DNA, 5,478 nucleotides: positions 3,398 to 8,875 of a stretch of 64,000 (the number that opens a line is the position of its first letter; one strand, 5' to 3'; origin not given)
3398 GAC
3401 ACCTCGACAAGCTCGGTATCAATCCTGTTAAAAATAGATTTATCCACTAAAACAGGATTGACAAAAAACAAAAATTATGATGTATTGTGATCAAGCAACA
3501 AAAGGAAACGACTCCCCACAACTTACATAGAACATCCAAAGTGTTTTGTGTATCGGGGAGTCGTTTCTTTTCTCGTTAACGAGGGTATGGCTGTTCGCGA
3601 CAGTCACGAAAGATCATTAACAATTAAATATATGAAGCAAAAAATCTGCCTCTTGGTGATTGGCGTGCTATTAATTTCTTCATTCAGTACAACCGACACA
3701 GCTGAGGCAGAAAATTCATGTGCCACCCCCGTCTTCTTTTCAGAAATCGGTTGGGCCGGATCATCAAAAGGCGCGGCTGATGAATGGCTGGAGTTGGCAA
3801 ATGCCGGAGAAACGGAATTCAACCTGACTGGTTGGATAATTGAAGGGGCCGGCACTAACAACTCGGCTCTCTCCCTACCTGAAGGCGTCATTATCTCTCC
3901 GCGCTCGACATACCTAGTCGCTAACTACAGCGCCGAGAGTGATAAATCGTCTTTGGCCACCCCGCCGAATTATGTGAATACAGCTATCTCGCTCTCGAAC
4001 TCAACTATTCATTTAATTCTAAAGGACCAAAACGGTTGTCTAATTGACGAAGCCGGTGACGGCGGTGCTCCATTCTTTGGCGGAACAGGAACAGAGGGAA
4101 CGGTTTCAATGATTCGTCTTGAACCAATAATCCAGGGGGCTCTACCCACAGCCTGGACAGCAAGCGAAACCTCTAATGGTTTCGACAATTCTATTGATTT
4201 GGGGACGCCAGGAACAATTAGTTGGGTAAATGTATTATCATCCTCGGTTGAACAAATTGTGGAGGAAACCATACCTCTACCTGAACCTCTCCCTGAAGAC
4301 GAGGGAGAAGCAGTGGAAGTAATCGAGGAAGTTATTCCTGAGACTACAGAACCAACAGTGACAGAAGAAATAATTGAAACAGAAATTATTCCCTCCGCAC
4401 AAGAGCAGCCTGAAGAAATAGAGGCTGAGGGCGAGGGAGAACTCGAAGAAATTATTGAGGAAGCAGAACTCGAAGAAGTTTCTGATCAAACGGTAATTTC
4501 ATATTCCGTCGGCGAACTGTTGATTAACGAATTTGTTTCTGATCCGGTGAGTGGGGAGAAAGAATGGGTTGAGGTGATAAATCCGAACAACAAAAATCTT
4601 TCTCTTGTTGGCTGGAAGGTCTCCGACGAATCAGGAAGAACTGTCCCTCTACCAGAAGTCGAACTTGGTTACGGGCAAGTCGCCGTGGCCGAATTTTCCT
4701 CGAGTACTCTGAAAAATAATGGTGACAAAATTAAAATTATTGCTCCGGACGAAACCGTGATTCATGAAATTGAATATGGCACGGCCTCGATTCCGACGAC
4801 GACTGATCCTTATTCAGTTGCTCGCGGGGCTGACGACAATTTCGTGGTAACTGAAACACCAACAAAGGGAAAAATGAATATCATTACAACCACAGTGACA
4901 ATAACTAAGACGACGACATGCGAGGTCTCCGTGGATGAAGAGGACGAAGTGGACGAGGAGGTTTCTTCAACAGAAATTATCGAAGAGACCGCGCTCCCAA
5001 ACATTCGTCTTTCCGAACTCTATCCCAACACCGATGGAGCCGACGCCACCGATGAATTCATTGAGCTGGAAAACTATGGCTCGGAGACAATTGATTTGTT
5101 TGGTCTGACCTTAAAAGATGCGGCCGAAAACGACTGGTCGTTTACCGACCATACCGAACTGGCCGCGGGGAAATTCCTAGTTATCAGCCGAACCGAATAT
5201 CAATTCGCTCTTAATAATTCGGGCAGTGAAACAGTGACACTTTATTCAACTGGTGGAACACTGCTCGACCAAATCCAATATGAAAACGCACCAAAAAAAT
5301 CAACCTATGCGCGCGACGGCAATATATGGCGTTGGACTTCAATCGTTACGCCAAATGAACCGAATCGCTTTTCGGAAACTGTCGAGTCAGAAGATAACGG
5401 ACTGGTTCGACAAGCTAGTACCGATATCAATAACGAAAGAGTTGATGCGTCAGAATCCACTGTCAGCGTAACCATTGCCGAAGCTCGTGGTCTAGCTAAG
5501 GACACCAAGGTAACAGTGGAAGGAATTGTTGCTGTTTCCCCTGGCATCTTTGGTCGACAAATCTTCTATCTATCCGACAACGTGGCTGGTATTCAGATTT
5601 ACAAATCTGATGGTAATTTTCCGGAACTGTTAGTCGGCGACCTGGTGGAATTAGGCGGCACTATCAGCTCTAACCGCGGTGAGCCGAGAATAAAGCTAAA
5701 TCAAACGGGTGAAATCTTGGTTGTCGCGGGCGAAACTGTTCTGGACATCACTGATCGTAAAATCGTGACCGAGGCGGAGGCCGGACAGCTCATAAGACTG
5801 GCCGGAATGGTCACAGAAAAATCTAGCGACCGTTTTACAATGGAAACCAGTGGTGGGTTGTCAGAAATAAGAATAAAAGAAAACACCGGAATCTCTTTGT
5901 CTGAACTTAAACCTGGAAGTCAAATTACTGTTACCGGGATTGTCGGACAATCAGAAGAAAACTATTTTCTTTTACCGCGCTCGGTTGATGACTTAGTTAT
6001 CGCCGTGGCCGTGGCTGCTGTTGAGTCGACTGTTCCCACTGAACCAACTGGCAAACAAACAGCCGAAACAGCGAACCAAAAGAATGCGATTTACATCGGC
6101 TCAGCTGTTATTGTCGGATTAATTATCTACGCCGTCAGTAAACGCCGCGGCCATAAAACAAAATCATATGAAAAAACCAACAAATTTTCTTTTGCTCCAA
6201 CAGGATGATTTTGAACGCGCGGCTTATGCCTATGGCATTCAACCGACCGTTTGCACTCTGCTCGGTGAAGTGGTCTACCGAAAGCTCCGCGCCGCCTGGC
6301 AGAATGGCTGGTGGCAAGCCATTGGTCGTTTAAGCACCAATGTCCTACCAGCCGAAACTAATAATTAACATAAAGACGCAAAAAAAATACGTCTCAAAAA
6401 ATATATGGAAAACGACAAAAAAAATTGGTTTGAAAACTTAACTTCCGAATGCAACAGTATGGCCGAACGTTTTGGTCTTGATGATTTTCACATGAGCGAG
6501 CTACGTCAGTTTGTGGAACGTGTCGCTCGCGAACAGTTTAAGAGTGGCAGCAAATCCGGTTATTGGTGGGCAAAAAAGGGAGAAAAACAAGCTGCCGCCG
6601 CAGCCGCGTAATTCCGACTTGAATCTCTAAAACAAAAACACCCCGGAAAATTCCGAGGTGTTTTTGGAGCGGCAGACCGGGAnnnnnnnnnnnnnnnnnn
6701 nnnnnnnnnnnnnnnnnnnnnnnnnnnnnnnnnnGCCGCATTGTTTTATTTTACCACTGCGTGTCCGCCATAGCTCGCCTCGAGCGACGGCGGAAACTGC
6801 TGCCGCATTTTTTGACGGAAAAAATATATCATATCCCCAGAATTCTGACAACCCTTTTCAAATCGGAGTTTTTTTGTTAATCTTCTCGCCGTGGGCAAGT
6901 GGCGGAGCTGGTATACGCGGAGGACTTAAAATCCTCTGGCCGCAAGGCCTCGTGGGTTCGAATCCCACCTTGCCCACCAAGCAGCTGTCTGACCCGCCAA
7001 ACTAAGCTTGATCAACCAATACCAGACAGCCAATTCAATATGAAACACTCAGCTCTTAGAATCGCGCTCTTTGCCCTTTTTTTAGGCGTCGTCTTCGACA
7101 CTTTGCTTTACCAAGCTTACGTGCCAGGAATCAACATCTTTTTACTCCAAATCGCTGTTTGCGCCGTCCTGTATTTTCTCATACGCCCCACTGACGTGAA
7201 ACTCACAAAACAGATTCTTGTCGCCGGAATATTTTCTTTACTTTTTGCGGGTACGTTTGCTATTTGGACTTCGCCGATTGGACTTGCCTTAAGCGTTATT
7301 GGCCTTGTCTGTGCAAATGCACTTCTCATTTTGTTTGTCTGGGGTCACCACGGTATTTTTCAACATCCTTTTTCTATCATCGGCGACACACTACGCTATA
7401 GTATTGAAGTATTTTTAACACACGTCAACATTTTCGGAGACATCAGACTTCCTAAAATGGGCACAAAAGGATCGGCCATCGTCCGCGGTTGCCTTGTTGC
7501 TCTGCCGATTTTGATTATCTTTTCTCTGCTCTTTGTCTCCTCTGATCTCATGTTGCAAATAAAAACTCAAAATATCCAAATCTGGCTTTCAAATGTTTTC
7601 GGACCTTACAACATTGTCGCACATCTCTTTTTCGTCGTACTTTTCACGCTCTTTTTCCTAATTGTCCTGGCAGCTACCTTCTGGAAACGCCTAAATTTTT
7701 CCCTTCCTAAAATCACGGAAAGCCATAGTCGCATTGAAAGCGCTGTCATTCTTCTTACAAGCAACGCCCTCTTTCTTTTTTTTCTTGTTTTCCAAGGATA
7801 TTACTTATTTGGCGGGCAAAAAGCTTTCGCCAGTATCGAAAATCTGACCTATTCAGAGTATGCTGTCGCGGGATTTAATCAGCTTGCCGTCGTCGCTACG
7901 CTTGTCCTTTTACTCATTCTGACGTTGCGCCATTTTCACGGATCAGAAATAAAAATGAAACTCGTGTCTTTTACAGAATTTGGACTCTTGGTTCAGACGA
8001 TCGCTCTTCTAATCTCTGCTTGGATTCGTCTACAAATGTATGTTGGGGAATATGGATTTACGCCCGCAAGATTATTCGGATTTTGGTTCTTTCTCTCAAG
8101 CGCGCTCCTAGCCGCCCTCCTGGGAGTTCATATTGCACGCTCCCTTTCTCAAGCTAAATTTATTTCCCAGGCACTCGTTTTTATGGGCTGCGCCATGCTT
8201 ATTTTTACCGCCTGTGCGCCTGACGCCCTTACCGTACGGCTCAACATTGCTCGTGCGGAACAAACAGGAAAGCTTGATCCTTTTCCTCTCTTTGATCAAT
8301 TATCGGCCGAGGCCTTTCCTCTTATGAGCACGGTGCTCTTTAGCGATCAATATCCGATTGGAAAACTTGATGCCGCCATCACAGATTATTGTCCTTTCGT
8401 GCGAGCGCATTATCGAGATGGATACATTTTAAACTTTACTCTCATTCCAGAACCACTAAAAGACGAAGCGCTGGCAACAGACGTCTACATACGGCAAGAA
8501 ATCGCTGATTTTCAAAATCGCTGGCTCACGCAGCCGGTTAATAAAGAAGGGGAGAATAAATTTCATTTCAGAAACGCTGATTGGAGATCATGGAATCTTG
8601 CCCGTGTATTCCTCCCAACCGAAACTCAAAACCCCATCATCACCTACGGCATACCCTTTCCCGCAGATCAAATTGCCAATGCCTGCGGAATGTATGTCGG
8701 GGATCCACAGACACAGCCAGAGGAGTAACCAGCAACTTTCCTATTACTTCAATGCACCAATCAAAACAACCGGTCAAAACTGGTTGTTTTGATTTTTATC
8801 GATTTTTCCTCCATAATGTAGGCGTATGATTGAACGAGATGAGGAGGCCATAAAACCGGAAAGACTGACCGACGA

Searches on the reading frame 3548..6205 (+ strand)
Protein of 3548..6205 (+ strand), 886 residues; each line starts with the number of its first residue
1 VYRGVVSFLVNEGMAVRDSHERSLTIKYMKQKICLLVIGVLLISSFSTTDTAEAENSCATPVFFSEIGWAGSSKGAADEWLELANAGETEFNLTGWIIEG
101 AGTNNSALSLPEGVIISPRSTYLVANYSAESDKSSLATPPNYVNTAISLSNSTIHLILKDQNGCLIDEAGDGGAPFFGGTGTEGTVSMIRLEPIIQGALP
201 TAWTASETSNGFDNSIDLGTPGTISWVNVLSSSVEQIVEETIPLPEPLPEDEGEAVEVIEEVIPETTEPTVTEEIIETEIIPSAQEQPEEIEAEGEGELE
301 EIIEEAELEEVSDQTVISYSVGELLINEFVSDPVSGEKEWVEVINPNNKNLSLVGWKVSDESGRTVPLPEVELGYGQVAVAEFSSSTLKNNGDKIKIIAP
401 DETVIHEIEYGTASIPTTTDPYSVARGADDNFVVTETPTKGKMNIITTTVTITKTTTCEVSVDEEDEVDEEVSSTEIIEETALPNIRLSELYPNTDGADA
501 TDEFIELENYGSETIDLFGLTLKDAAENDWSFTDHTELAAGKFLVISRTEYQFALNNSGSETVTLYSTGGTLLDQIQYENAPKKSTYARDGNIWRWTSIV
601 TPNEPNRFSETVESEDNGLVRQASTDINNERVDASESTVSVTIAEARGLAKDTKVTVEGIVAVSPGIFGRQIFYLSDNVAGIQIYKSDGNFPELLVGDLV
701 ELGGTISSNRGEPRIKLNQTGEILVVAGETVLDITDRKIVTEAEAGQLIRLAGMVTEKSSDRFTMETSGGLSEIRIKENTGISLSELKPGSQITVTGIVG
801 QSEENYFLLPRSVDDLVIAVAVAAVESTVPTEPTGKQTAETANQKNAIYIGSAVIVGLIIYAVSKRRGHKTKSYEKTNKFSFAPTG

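Call 8: search_protein_families(library=pfam, proteins=[window:3548-6205:+], max_evalue=0.01)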
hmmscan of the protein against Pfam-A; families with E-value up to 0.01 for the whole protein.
window:3548-6205:+ (886 aa): 1 family
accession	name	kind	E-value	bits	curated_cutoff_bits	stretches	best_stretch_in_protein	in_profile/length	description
PF00932.25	LTD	-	1.5e-39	135.2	34.3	3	481-579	3-108/109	Lamin Tail Domain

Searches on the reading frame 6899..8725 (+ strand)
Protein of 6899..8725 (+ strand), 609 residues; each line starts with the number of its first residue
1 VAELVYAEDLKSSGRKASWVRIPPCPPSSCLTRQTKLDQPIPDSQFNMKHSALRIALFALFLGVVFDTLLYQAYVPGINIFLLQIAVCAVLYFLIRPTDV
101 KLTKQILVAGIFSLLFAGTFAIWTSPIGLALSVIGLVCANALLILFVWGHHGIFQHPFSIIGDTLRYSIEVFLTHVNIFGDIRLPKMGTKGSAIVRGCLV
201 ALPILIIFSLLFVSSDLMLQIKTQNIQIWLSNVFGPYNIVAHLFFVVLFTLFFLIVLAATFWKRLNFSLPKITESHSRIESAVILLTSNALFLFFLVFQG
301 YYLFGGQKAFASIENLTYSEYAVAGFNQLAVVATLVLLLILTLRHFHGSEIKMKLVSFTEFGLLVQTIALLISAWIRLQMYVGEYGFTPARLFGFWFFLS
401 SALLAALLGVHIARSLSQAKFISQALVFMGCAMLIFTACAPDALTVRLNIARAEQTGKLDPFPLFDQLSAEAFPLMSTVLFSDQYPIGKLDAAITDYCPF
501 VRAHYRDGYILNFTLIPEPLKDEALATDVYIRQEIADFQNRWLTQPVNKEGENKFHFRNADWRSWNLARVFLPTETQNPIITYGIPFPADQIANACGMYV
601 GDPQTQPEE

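Call 8: search_protein_families(library=pfam, proteins=[window:6899-8725:+], max_evalue=0.01)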
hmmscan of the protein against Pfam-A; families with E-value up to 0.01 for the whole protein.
window:6899-8725:+ (609 aa): 1 family
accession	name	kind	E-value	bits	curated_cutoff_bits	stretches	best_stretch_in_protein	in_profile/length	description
PF13687.11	DUF4153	-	5.8e-44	151.2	27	1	112-475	3-369/373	Domain of unknown function (DUF4153)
